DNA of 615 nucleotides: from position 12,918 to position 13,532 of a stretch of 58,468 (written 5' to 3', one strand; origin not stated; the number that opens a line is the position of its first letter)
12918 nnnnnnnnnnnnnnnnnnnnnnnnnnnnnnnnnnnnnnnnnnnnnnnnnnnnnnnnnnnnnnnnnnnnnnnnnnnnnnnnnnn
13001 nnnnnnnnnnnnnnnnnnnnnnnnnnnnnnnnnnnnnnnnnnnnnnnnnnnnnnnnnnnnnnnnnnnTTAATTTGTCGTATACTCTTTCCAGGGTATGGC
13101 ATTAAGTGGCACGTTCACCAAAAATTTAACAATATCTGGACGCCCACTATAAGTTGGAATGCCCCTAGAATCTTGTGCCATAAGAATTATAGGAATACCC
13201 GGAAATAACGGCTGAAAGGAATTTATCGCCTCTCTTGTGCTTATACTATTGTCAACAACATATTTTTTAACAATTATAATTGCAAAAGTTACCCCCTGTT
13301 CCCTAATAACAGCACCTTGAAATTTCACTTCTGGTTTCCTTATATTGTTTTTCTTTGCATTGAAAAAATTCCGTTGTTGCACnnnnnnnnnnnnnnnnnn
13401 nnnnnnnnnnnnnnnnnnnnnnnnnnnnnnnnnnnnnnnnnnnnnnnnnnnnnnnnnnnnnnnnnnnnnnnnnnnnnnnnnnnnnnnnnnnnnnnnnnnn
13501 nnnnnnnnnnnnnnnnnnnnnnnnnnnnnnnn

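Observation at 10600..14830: Accessory island: HNH/Cys-rich cassette facing an AT-rich four-gene block of uncharacterised proteins (candidate new conflict/defence locus)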

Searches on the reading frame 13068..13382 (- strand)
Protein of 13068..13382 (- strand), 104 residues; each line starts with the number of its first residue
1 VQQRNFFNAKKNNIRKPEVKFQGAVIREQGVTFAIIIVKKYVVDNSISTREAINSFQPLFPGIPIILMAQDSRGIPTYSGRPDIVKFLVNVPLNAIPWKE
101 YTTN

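Call 3: search_protein_families(library=pfam, proteins=[window:13068-13382:-], max_evalue=0.1)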
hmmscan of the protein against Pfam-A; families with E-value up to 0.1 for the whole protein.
window:13068-13382:- (104 aa): 0 families

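Call 4: search_protein_families(library=padloc, proteins=[window:13068-13382:-], max_evalue=0.1)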
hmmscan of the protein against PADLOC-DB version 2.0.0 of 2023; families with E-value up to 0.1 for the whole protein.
window:13068-13382:- (104 aa): 0 families

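Call 5: search_protein_families(library=ncbifam, proteins=[window:13068-13382:-], max_evalue=0.1)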
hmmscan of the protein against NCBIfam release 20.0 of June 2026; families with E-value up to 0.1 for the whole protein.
window:13068-13382:- (104 aa): 0 families

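Call 7: search_protein_families(library=phrogs, proteins=[window:13068-13382:-], max_evalue=0.01)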
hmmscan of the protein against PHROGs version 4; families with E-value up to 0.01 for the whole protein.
window:13068-13382:- (104 aa): 1 family
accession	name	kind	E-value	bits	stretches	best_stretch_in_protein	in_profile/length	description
phrog_23950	-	unknown function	7.8e-31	106.8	1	19-102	1-81/82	-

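Call 21: find_homologous_proteins(query=window:13068-13382:-)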
Query window:13068-13382:- (104 aa): 540 proteins with E <= 0.001 among 540 candidates; the best 120 are listed.
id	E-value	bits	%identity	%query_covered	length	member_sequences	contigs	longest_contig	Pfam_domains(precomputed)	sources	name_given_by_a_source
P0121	8.0e-59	214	95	100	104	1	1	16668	-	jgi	jgi:hypothetical protein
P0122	1.2e-48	181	99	83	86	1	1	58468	-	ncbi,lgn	ncbi:MAG: hypothetical protein WCE45_00310 [Sedimentisphaerales bacterium]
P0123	8.7e-42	159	86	83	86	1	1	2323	-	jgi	-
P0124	3.0e-38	148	82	81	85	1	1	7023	-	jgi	-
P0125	1.2e-37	146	76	82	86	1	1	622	-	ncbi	-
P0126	2.7e-36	141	72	83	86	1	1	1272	-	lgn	-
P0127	1.2e-35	139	72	83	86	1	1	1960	-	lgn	-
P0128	1.7e-35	139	73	83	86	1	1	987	-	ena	-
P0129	2.5e-35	138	74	83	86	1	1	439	-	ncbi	-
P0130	7.3e-35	137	69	81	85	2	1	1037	-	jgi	jgi:hypothetical protein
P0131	1.0e-34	136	74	81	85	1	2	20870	-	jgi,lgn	jgi:hypothetical protein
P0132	1.6e-34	136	70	83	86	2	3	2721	-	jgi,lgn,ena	-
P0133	2.9e-34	135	71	83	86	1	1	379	-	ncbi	-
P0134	4.3e-34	134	69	81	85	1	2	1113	-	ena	-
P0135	4.6e-34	134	75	82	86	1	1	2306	-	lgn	-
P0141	1.5e-33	133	72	83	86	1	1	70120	-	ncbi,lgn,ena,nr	ncbi:MAG: hypothetical protein FVQ80_10430 [Planctomycetes bacterium]|nr:hypothetical protein [Planc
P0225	4.5e-30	122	67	81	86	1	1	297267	-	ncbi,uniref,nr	ncbi:hypothetical protein [Halomonas salipaludis]|uniref:Uncharacterized protein n=1 Tax=Halomonas s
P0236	7.2e-30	121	63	83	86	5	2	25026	-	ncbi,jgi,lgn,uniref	ncbi:MAG: hypothetical protein V7K94_10625 [Nostoc sp.]|uniref:hypothetical protein n=1 Tax=Nostoc s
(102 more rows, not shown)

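Call 22: find_encoding_contigs(protein=P0225, flank=6000, max_places=2)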
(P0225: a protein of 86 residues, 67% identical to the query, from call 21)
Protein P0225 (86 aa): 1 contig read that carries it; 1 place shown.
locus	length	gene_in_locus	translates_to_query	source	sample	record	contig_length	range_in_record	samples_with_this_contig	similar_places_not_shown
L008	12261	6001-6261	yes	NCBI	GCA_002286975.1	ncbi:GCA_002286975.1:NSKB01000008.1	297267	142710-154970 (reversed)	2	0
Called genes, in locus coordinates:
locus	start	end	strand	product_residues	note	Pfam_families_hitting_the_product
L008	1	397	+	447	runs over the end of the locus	PF00206:Lyase_1, PF10397:ADSL_C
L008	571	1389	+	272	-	PF01144:CoA_trans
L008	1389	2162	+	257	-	PF01144:CoA_trans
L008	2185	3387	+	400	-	PF00108:Thiolase_N, PF02803:Thiolase_C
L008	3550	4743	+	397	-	PF00561:Abhydrolase_1, PF12146:Hydrolase_4 (faint), PF12697:Abhydrolase_6, PF02627:CMD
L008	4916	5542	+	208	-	PF02798:GST_N, PF13417:GST_N_3, PF13409:GST_N_2, PF00043:GST_C, PF13410:GST_C_2, PF14497:GST_C_3 (weak)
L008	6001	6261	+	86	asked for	-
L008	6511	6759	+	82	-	-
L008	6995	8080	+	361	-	-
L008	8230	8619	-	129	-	PF07366:SnoaL, PF12680:SnoaL_2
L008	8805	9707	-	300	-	PF00126:HTH_1, PF03466:LysR_substrate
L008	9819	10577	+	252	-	PF03746:LamB_YcsF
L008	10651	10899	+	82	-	PF00364:Biotin_lipoyl, PF25997:BSH_YhbJ (weak)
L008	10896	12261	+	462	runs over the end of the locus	PF00289:Biotin_carb_N, PF02786:CPSase_L_D2, PF02222:ATP-grasp, PF07478:Dala_Dala_lig_C (weak), PF02785:Biotin_carb_C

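Call 23: find_encoding_contigs(protein=P0236, flank=6000, max_places=2)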
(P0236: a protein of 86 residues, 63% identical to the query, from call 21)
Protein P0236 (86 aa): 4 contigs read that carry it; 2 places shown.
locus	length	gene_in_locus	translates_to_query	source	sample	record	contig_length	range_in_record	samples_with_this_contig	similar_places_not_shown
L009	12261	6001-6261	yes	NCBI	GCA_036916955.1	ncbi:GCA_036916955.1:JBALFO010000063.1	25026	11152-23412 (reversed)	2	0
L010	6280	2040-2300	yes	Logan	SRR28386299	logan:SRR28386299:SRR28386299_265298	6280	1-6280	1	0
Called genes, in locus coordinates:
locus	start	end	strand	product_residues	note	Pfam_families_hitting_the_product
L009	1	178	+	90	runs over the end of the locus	-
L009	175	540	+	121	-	-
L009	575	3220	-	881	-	PF01555:N6_N4_Mtase (faint), PF02086:MethyltransfD12 (faint)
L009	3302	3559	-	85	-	PF06634:DUF1156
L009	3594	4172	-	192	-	PF11848:DUF3368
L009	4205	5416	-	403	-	PF01381:HTH_3 (weak), PF12844:HTH_19 (faint), PF13560:HTH_31, PF06114:Peptidase_M78, PF03683:UPF0175 (weak)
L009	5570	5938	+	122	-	-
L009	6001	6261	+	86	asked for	-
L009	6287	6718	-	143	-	PF24728:DUF7680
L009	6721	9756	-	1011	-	PF04465:DUF499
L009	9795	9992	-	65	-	-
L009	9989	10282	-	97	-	-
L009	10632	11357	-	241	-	-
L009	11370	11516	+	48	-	-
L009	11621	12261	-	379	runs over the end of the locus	PF02899:Phage_int_SAM_1 (weak), PF00589:Phage_integrase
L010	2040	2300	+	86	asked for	-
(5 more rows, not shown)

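Call 24: find_encoding_contigs(protein=P0141, flank=6000, max_places=2)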
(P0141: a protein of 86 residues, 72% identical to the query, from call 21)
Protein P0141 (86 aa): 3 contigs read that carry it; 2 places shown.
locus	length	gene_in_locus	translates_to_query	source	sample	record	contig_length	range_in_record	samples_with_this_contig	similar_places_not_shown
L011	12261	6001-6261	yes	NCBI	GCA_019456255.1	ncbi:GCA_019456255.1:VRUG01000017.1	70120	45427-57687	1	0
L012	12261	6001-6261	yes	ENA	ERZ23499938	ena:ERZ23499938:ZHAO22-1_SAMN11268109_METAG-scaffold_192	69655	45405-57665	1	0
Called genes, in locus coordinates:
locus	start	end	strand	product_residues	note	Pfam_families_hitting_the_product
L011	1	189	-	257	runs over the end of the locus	PF04909:Amidohydro_2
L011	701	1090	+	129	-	PF13453:Zn_ribbon_TFIIB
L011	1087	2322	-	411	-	PF00288:GHMP_kinases_N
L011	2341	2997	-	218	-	PF00702:Hydrolase, PF13419:HAD_2, PF13242:Hydrolase_like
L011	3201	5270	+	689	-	PF00474:SSF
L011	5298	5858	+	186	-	PF04011:LemA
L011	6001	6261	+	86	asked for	-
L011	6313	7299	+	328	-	-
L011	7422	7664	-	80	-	PF21742:DUF6868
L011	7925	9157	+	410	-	PF01435:Peptidase_M48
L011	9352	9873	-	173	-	PF12092:DUF3568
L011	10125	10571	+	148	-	PF00571:CBS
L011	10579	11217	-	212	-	-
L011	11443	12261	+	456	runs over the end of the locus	PF03448:MgtE_N, PF00571:CBS (faint), PF01769:MgtE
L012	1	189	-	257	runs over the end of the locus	PF04909:Amidohydro_2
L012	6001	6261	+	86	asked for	-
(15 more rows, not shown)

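Call 27: search_protein_families(library=pfam, proteins=[L011:6313-7299:+, L008:6995-8080:+, L008:6511-6759:+, L009:5570-5938:+], max_evalue=0.1)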
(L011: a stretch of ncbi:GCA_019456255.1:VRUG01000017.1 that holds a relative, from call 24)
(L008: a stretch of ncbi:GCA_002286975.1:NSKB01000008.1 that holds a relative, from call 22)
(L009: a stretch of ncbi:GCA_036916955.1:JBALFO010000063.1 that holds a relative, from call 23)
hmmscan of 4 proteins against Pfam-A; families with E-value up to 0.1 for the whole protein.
L011:6313-7299:+ (328 aa): 0 families

L008:6995-8080:+ (361 aa): 1 family
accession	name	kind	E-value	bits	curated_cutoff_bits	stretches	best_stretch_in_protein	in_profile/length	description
PF06799.16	CGLD27-like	-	0.059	13.9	25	0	60-115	38-91/143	Conserved in the green lineage and diatoms 27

L008:6511-6759:+ (82 aa): 0 families

L009:5570-5938:+ (122 aa): 1 family
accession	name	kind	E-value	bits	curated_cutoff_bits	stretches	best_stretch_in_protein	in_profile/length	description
PF03410.18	Peptidase_M44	-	0.054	12.5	25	1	54-99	210-253/598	Metallopeptidase from vaccinia pox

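Call 44: search_solved_structures(query=A3, max_evalue=10)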
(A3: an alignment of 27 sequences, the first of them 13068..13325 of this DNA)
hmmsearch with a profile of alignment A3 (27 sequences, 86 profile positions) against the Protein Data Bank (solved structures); distinct sequences matched with E-value up to 10: 2.
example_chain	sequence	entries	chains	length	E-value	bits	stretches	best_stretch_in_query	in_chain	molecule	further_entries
5aih_A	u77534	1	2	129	0.99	12.6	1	53-84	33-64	LIMONENE-1,2-EPOXIDE HYDROLASE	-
5aii_A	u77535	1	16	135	1.1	12.5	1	53-84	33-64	LIMONENE-1,2-EPOXIDE HYDROLASE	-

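Call 48: find_related_loci(query=A3, collection=metagenome_contigs, flank=5000)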
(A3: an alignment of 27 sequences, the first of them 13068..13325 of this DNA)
Query A3 (85 aa) in metagenome_contigs; peptide patterns used: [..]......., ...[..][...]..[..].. (x = any residue, [..] = any of these).
600 stretches matched a pattern (row limit reached: there are more); 517 encode a relative of the query (tblastn E <= 1e-3); the best 80 are kept; 80 distinct loci.
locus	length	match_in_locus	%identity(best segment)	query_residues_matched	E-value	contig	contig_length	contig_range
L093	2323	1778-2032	86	1-85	3e-47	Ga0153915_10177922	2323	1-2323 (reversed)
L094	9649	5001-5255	73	1-85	6e-42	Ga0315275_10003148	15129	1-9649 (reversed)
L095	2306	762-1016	71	1-85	3e-40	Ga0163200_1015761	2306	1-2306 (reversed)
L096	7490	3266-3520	69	1-85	8e-40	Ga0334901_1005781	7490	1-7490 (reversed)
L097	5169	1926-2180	71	1-85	2e-39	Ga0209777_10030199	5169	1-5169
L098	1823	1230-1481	68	2-85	3e-39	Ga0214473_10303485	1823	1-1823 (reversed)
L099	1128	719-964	70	2-83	3e-40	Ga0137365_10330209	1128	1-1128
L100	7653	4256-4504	66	1-83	9e-39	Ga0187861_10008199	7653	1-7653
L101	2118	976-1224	70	1-83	3e-38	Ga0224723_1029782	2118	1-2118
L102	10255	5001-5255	67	1-85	3e-38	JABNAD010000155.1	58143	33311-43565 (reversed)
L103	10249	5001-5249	69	1-83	2e-38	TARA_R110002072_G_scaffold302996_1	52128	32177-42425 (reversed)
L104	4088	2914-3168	67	1-85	2e-38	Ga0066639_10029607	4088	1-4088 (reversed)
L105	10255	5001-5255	67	1-85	2e-38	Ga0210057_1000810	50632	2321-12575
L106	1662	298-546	69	1-83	2e-38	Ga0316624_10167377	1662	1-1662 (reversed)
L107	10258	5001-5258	66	1-85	8e-38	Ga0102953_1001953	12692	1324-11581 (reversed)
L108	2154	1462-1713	68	2-85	1e-37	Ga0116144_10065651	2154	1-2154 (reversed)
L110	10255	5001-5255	68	1-85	7e-38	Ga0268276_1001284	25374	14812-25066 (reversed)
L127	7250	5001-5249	66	1-83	2e-36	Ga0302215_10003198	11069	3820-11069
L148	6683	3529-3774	62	2-83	2e-35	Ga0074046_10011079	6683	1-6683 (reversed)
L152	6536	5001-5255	62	1-85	4e-35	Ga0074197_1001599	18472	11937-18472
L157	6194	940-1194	66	1-85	1e-34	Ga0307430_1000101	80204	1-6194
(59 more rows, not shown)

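Call 51: predict_structure(alignment_id=A3)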
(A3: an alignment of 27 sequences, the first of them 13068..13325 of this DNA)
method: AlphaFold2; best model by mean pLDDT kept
length: 85 residues; sequences in the alignment: 27
mean_pLDDT: 94.7   pTM: 0.85
mean pLDDT of the five models: 94.7, 94.6, 94.1, 94.0, 93.8
residues with pLDDT >= 90: 80; 70-90: 5; 50-70: 0; < 50: 0
segments of 3 or more residues with pLDDT < 50: none
pLDDT, mean of each block of 10 residues (from residue 1): 94 96 96 97 97 94 95 94 88
secondary structure, 60 per line:
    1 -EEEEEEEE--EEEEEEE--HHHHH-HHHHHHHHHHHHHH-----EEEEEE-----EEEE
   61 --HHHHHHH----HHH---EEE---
elements in order: E2-9 E12-18 H21-25 H27-40 E46-51 E57-60 H63-69 E80-82

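Call 56: fold_search(model_id=the predicted structure, library=pdb)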
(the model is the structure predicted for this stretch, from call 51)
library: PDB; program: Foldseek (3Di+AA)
matches with E <= 10: 924; with E <= 0.001: 0
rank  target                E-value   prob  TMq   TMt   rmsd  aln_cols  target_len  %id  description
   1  7zrz_DP1              2.6e-03  0.99  0.39  0.32   4.2        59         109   15  Structure of the human tRNA splicing endonuclease defines substrate recognition (released 2023-05-17)
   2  2zyz_A                5.4e-03  0.98  0.39  0.37   4.7        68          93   16  Pyrobaculum aerophilum splicing endonuclease (released 2009-06-23)
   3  2zyz_C                5.8e-03  0.98  0.40  0.37   4.6        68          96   16  Pyrobaculum aerophilum splicing endonuclease (released 2009-06-23)
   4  3ajv_A                7.5e-03  1.00  0.45  0.25   3.6        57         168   16  Splicing endonuclease from Aeropyrum pernix (released 2010-11-17)
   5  7uxa_B                8.6e-03  0.98  0.41  0.31   3.9        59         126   15  Human tRNA Splicing Endonuclease Complex bound to pre-tRNA-ARG (released 2023-02-08)
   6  3ajv_C                1.2e-02  0.99  0.45  0.26   3.6        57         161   16  Splicing endonuclease from Aeropyrum pernix (released 2010-11-17)
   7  8hmy_D                2.0e-02  0.93  0.41  0.31   3.8        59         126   15  Cryo-EM structure of the human pre-catalytic TSEN/pre-tRNA complex (released 2023-04-19)
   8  6i2v                  4.2e-02  0.35  0.30  0.26   5.7        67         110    9  Pilotin from Vibrio vulnificus type 2 secretion system, EpsS. (released 2019-04-10)
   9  7ewy_B                4.5e-02  0.69  0.39  0.24   6.1        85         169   19  Crystal structure of Ebinur Lake virus cap snatching endonuclease (D79A mutant) (released 2022-01-26)
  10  7ewu_A                6.2e-02  0.84  0.44  0.25   4.4        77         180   18  Crystal structure of Ebinur Lake virus cap snatching endonuclease (WT) (released 2022-01-26)
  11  1i74_A                7.1e-02  0.89  0.52  0.18   6.7        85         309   19  STREPTOCOCCUS MUTANS INORGANIC PYROPHOSPHATASE (released 2001-06-06)
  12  6z9u_D                9.9e-02  0.75  0.40  0.29   4.0        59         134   15  Crystal structure of a TSEN15-34 heterodimer. (released 2021-06-30)
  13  7r4x_H                1.1e-01  0.91  0.42  0.22   2.7        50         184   18  Cryo-EM reconstruction of the human 40S ribosomal subunit - Full map (released 2023-02-22)
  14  3iey_B                1.1e-01  0.57  0.37  0.24   6.7        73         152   15  Crystal Structure of the functional Nanoarchaeum equitans tRNA splicing endonuclease (released 2009-09-01)
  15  8ppl_AH               1.1e-01  0.82  0.39  0.20   3.5        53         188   21  MERS-CoV Nsp1 bound to the human 43S pre-initiation complex (released 2023-10-18)
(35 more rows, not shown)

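Call 87: search_protein_families(library=pfam, proteins=[L095:1041-2099:+, L110:4696-4929:+, L108:378-767:-, L127:2364-4727:+, L127:1212-2360:+, L157:1262-2449:+, L094:5363-6187:+, L096:3499-4368:+, L152:3633-4571:-, L148:1865-2962:-], max_evalue=0.01)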
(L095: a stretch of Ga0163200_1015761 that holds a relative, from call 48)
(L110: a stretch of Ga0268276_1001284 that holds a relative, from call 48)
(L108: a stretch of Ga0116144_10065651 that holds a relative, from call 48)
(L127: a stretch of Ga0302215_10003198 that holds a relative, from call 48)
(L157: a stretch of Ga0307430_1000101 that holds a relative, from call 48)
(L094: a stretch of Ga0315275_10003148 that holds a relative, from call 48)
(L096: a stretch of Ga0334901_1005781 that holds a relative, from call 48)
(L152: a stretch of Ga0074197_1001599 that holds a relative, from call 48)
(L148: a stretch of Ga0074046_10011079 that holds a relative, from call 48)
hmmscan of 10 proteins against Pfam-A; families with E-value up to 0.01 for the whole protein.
L095:1041-2099:+ (352 aa): 2 families
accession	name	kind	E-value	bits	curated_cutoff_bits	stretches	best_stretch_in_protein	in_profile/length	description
PF01155.25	HypA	-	0.0011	19.4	28.9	0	149-193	65-109/112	Hydrogenase/urease nickel incorporation, metallochaperone, hypA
PF05605.18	zf-Di19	-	0.0033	18.1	27.5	0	170-185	2-17/54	Drought induced 19 protein (Di19), zinc-binding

L110:4696-4929:+ (77 aa): 1 family
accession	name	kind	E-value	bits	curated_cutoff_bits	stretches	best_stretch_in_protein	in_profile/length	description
PF09954.14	DUF2188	-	9.8e-22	77.3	22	1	6-66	1-62/62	Uncharacterized protein conserved in bacteria (DUF2188)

L108:378-767:- (129 aa): 4 families
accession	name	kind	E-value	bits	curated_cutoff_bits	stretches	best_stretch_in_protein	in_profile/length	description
PF01381.28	HTH_3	-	3.5e-14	53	23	1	7-62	1-55/55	Helix-turn-helix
PF13560.12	HTH_31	-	2.9e-11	44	27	1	3-60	2-59/64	Helix-turn-helix domain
PF12844.13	HTH_19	-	1.3e-07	31.8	30.2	1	4-63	1-59/64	Helix-turn-helix domain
PF13443.12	HTH_26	-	1.1e-06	29.2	22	1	14-64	8-59/63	Cro/C1-type HTH DNA-binding domain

L127:2364-4727:+ (787 aa): 1 family
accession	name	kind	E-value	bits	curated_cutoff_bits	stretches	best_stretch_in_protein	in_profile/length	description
PF00082.27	Peptidase_S8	-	1.2e-32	113.8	21.8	1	260-530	4-274/288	Subtilase family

L127:1212-2360:+ (382 aa): 17 families
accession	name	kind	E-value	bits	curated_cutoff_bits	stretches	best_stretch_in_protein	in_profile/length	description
PF00004.35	AAA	-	7.6e-34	117.4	21.2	1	138-263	1-130/131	ATPase family associated with various cellular activities (AAA)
PF07728.20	AAA_5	-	3.9e-06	27.4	22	1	138-256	2-139/139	AAA domain (dynein-related subfamily)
PF13401.12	AAA_22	-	2.6e-05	25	27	0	136-159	6-29/130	AAA domain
PF20720.3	nSTAND3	-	6.4e-05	23.1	27.2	1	128-225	10-98/155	Novel STAND NTPase 3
PF06745.19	ATPase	-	8e-05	22.6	26.6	1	126-239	10-125/231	KaiC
PF13191.12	AAA_16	-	8.9e-05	23.5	32.6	0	136-158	25-47/167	AAA ATPase domain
PF13207.12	AAA_17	-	9.8e-05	23.1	27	1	141-164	1-24/136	AAA domain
PF14532.12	Sigma54_activ_2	-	0.00013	22.7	25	1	134-215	20-89/138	Sigma-54 interaction domain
PF13238.12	AAA_18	-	0.00029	21.7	29.4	1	139-230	2-68/128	AAA domain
PF13173.12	AAA_14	-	0.00051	20.5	27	1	137-216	4-75/129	AAA domain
PF12775.13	AAA_7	-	0.00055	20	25.8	1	125-207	23-114/181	P-loop containing dynein motor region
PF05496.18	RuvB_N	-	0.00066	19.9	27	1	134-208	32-99/159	Holliday junction DNA helicase RuvB P-loop domain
PF24883.2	NPHP3_N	-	0.00088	19.9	24.8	1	135-158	22-45/164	Nephrocystin 3, N-terminal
PF00503.26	G-alpha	-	0.0014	18.3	48.8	1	127-331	11-140/333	G-protein alpha subunit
PF00931.28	NB-ARC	-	0.002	17.9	23.5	1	128-179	12-60/248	NB-ARC domain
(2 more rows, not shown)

L157:1262-2449:+ (395 aa): 0 families

L094:5363-6187:+ (274 aa): 0 families

L096:3499-4368:+ (289 aa): 1 family
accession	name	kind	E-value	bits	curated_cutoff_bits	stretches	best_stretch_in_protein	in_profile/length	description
PF24615.2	Spectrin_Anc-1_2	-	0.0022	18.7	28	1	238-277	48-86/105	Nuclear anchorage protein 1, spectrin repeat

L152:3633-4571:- (312 aa): 1 family
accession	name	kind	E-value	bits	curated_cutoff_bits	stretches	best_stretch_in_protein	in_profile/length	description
PF13280.12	WYL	-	1.4e-10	41.4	21.8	1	133-199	2-68/70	WYL domain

L148:1865-2962:- (365 aa): 0 families
